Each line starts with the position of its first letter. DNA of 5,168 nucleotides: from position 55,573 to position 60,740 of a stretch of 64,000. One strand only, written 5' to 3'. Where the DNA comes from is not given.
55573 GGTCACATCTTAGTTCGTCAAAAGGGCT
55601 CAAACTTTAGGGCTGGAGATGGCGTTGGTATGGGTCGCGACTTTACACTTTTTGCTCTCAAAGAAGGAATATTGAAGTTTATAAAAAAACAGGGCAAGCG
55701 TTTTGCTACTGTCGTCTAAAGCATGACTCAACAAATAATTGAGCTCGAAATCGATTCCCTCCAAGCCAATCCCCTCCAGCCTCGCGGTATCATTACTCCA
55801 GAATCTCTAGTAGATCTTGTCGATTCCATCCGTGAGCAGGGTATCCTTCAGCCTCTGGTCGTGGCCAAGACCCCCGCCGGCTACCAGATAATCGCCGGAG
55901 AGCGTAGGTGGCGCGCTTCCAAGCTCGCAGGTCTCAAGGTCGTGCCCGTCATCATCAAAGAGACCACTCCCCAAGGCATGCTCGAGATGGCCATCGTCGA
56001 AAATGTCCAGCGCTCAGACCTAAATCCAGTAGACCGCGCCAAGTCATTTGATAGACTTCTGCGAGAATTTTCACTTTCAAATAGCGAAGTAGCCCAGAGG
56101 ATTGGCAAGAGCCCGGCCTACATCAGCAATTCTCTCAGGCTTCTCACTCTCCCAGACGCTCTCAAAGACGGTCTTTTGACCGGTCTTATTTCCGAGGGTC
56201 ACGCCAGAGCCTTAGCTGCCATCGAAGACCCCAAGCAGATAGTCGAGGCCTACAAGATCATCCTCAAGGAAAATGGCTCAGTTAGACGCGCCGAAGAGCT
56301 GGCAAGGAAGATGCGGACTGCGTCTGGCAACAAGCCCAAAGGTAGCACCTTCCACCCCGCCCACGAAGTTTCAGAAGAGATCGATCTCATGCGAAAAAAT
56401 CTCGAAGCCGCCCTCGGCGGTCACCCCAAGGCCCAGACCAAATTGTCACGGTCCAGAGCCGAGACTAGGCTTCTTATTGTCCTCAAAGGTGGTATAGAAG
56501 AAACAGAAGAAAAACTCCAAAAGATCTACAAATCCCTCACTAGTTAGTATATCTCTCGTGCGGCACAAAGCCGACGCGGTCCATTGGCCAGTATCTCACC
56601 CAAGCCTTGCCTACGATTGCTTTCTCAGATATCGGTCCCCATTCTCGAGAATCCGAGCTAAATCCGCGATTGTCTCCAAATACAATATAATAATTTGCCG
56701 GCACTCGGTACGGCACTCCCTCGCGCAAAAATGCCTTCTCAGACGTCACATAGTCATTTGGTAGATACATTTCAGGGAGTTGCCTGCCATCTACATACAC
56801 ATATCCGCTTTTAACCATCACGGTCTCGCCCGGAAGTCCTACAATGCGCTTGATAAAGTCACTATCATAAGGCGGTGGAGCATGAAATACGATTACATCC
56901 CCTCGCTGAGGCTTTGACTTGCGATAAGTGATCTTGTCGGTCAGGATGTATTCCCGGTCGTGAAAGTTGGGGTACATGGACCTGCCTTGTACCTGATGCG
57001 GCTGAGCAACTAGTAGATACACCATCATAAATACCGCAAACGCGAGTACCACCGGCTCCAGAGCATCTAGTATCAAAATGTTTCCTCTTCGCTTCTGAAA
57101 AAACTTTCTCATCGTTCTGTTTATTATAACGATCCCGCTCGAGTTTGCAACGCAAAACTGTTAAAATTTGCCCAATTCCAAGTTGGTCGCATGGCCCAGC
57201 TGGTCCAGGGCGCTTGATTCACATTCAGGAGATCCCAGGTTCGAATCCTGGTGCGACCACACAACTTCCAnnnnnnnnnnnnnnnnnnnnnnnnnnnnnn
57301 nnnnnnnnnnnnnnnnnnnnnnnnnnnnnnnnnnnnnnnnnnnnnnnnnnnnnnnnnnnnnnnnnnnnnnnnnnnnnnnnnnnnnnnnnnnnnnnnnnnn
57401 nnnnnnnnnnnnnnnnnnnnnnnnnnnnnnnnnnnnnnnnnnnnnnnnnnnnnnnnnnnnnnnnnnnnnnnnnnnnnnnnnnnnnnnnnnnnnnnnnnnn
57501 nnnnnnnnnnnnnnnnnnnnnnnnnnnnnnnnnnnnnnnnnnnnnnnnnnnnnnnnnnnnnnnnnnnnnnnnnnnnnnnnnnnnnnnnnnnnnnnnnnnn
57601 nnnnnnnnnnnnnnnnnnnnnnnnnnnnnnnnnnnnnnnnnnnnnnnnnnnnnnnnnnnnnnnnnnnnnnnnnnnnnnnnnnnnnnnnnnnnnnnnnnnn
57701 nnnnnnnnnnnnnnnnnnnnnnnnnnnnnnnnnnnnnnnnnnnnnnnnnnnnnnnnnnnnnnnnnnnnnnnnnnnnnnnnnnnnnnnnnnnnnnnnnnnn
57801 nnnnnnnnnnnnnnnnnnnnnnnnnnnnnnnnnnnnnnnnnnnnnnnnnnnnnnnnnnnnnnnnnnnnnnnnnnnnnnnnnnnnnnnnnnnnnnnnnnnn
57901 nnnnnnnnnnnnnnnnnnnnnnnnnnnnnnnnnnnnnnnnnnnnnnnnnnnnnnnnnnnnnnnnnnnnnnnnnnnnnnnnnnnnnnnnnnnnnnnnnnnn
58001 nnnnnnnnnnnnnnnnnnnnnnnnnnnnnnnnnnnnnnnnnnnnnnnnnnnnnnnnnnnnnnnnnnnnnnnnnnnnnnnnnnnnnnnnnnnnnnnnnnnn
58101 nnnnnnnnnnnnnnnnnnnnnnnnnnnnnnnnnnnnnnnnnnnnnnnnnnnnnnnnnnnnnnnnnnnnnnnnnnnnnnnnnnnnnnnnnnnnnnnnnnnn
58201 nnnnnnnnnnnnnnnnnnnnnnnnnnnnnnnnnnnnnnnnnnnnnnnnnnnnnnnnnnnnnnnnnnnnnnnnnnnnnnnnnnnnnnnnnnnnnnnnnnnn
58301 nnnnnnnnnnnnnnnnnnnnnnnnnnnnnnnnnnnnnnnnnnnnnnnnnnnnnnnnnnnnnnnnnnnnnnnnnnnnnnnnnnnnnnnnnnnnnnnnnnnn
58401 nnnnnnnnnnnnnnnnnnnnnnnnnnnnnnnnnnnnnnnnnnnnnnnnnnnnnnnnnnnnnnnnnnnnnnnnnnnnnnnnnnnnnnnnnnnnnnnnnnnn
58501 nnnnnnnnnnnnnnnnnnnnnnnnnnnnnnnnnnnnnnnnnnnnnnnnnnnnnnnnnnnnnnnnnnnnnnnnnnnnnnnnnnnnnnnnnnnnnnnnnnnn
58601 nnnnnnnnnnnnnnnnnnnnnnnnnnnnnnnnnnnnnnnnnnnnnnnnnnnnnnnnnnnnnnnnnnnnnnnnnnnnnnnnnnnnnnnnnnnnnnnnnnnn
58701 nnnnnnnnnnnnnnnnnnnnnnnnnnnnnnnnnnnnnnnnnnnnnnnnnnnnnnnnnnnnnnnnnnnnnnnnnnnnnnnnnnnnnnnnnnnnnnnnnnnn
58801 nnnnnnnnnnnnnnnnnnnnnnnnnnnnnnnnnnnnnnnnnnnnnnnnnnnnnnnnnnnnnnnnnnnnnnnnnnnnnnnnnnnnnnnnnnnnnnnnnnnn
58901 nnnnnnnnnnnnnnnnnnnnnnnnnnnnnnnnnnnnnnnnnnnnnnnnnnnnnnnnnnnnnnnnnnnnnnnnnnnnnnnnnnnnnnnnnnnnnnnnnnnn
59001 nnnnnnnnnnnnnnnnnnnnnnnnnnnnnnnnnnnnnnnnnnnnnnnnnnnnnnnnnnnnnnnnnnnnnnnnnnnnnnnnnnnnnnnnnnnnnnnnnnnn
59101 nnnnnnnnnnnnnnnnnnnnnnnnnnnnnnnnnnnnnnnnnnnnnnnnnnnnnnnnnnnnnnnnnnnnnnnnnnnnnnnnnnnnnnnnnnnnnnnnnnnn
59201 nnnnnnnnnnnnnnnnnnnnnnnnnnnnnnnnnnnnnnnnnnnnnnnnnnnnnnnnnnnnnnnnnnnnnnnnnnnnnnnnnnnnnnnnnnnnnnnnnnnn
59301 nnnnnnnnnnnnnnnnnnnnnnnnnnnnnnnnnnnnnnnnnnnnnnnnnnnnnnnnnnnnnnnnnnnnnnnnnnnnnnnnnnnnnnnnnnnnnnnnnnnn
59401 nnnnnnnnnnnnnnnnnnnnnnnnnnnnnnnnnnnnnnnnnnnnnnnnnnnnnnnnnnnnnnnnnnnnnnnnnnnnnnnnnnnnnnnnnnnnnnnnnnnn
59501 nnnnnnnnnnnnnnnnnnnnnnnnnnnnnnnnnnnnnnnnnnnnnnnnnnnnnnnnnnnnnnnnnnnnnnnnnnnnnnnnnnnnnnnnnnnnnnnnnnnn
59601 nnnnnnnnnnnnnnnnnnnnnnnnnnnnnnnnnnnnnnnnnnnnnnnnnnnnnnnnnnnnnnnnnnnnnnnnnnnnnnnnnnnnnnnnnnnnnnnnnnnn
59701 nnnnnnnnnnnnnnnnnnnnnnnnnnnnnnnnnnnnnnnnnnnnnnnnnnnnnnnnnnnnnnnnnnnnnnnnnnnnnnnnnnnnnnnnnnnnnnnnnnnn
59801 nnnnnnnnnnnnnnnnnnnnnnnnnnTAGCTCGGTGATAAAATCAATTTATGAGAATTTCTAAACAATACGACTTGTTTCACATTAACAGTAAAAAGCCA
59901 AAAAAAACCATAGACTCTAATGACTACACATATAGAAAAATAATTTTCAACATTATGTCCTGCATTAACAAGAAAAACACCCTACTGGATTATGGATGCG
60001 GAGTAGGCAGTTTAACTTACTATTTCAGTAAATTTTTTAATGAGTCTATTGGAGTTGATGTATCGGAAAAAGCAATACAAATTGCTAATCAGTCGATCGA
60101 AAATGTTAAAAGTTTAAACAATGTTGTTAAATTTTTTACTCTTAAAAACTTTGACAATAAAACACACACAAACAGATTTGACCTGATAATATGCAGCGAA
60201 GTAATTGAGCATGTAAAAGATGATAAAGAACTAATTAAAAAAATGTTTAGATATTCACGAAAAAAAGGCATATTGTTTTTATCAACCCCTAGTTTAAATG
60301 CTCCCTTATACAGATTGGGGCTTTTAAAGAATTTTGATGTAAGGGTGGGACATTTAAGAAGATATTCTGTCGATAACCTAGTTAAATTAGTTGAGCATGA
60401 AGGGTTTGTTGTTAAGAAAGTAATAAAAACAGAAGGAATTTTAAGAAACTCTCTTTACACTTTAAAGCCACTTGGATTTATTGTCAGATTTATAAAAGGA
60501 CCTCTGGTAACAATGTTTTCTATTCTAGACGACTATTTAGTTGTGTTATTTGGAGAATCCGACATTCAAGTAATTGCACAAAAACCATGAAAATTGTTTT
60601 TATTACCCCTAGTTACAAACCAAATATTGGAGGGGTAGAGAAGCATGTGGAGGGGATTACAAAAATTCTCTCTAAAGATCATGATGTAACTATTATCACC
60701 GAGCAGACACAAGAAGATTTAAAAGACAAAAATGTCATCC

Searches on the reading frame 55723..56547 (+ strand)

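Call 24: search_protein_families(library=pfam, proteins=[window:55723-56547:+], max_evalue=0.001)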
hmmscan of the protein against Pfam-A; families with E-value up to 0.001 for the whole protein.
window:55723-56547:+ (274 aa): 3 families
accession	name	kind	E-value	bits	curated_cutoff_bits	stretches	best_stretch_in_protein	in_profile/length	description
PF02195.25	ParB_N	-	6e-32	110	26.3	1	4-96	2-95/95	ParB N-terminal domain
PF17762.8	HTH_ParB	-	9.2e-30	103.3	22.6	1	99-198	2-101/102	ParB HTH domain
PF08535.16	KorB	-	0.00023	21.5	22.3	1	120-190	6-78/89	KorB domain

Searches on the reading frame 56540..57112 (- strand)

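Call 24: search_protein_families(library=pfam, proteins=[window:56540-57112:-], max_evalue=0.001)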
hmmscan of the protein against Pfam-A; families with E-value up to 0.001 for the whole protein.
window:56540-57112:- (190 aa): 1 family
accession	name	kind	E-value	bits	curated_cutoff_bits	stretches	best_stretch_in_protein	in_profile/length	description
PF10502.14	Peptidase_S26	-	2.8e-44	151.5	22.9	1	18-175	5-168/168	Signal peptidase, peptidase S26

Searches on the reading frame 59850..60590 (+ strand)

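Call 24: search_protein_families(library=pfam, proteins=[window:59850-60590:+], max_evalue=0.001)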
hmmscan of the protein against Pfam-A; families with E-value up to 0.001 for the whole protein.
window:59850-60590:+ (246 aa): 17 families
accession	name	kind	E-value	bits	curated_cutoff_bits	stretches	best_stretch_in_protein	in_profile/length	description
PF13489.12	Methyltransf_23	-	3.8e-22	79.2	27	1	39-188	20-161/164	Methyltransferase domain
PF13847.12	Methyltransf_31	-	2.2e-17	63.6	27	1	40-153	2-118/145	Methyltransferase domain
PF08241.18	Methyltransf_11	-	6.5e-16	59.2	21.2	1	46-144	1-95/95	Methyltransferase domain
PF08242.18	Methyltransf_12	-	4.9e-14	53.3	30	1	46-142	1-98/98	Methyltransferase domain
PF13649.12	Methyltransf_25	-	4.4e-13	50.2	27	1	46-140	2-97/97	Methyltransferase domain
PF02353.26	CMAS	-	3.4e-08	33.6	27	1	16-146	38-166/273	Mycolic acid cyclopropane synthetase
PF05175.20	MTS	-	1.9e-07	31.4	23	1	38-137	26-127/170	Methyltransferase small domain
PF05401.17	NodS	-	9.1e-07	29.4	24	1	21-128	21-125/201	Nodulation protein S (NodS)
PF06325.19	PrmA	-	1.6e-06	28.3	22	1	37-145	157-259/296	Ribosomal protein L11 methyltransferase (PrmA)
PF01209.24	Ubie_methyltran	-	3.6e-06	27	20.1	1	28-143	35-150/233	ubiE/COQ5 methyltransferase family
PF05219.18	DREV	-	5e-05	23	26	1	40-211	93-262/265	DREV methyltransferase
PF07021.18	MetW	-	6.2e-05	23.2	21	1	34-143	6-109/193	Methionine biosynthesis protein MetW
PF05891.18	Methyltransf_PK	-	6.2e-05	23.1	27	1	35-134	49-149/218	AdoMet dependent proline di-methyltransferase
PF03848.20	TehB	-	0.00014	21.8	20.4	1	41-175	30-162/193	Tellurite resistance protein TehB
PF01728.25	FtsJ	-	0.00057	20.3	24.1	1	38-193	18-163/181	FtsJ-like methyltransferase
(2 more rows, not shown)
